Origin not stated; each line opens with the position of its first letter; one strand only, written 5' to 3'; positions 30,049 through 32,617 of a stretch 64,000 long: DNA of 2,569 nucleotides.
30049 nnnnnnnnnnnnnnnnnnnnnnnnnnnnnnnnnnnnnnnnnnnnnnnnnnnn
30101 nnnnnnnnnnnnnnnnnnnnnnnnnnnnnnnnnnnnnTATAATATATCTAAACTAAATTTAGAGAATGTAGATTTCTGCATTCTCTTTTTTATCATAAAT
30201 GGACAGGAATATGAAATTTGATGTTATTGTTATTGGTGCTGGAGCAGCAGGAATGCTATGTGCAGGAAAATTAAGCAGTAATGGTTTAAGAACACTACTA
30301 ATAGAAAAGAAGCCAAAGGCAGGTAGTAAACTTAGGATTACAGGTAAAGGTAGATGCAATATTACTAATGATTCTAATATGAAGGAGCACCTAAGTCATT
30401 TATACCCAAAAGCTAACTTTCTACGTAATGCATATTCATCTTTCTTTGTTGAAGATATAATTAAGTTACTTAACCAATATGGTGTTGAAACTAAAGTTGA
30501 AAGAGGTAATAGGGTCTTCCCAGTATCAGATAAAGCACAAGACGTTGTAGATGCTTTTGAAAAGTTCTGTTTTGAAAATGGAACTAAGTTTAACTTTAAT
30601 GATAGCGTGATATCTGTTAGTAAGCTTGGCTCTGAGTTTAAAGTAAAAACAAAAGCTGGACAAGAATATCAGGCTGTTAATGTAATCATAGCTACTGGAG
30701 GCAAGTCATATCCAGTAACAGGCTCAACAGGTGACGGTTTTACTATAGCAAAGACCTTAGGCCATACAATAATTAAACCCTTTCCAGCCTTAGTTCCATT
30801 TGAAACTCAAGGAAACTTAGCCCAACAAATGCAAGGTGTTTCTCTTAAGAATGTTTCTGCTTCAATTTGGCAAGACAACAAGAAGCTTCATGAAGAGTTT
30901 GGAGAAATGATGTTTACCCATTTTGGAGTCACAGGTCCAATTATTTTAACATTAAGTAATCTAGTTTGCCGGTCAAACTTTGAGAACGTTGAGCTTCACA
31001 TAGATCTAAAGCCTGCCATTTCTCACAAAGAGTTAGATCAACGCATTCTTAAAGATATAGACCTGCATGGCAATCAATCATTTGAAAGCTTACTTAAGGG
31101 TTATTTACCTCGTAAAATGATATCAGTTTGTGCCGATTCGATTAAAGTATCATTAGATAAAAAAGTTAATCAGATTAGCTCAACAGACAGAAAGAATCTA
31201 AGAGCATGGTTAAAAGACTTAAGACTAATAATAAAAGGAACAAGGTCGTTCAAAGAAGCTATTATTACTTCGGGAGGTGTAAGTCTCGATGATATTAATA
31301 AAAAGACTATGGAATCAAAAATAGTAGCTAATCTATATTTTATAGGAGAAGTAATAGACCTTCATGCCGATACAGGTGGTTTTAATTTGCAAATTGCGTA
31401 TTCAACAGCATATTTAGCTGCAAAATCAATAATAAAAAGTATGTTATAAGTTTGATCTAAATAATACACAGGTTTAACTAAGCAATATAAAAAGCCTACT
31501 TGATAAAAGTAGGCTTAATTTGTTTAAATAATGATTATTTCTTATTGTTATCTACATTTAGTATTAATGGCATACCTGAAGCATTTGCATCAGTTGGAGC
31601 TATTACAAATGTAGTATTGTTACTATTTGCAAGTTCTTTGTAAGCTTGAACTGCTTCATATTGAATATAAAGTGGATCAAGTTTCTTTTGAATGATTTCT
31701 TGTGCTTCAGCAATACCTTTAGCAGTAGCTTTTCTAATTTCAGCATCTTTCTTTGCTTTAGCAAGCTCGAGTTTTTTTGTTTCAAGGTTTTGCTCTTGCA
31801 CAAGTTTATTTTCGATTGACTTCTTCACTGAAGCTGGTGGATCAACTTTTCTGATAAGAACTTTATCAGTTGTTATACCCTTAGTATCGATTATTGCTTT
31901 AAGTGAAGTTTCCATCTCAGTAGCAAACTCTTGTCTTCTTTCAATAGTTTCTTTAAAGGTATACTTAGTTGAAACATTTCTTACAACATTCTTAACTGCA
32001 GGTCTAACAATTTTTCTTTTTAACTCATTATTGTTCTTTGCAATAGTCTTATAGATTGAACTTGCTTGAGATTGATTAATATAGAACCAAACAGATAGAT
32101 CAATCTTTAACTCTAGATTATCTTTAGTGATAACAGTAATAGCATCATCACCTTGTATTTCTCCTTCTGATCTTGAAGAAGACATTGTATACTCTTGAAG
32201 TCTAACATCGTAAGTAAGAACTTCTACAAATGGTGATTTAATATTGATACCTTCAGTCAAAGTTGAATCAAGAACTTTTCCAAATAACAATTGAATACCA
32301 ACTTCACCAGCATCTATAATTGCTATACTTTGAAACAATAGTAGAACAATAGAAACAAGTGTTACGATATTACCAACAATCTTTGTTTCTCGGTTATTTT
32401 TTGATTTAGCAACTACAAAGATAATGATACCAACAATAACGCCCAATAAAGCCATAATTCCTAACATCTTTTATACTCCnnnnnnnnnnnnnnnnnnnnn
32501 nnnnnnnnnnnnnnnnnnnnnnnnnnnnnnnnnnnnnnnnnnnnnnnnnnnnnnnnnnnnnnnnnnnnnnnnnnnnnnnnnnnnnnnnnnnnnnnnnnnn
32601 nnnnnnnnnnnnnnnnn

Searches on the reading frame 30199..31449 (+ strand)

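Call 12: search_protein_families(library=pfam, max_evalue=0.000001, proteins=[window:30199-31449:+])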
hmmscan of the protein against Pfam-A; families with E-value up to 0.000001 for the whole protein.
window:30199-31449:+ (416 aa): 8 families
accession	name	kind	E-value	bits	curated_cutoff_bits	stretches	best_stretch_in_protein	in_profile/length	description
PF03486.20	HI0933_like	-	4e-82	275.8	50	1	7-409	1-243/244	HI0933-like protein Rossmann domain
PF22780.1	HI0933_like_1st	-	4.9e-39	134.2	27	1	196-356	2-165/165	HI0933-like protein barrel and H2TH domain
PF13738.12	Pyr_redox_3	-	5.7e-11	42.6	30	0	118-173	85-139/305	Pyridine nucleotide-disulphide oxidoreductase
PF07992.20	Pyr_redox_2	-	1e-10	42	26.1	1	7-176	1-119/291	Pyridine nucleotide-disulphide oxidoreductase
PF00890.30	FAD_binding_2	-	1.4e-10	41.4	20.4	1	8-60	1-52/414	FAD binding domain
PF01266.30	DAO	-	1.5e-08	35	27.9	0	8-42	1-35/353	FAD dependent oxidoreductase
PF01134.28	GIDA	-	3.3e-07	30.1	22.1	0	8-39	1-32/391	Glucose inhibited division protein A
PF12831.13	FAD_oxidored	-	5.6e-07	29.6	27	1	8-167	1-145/416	FAD dependent oxidoreductase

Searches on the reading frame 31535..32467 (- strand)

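Call 12: search_protein_families(library=pfam, max_evalue=0.000001, proteins=[window:31535-32467:-])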
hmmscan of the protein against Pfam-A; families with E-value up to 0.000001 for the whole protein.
window:31535-32467:- (310 aa): 1 family
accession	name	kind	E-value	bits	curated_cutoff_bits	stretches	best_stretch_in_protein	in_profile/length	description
PF01145.31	Band_7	-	2.2e-30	106.5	23.6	1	50-240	2-174/176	SPFH domain / Band 7 family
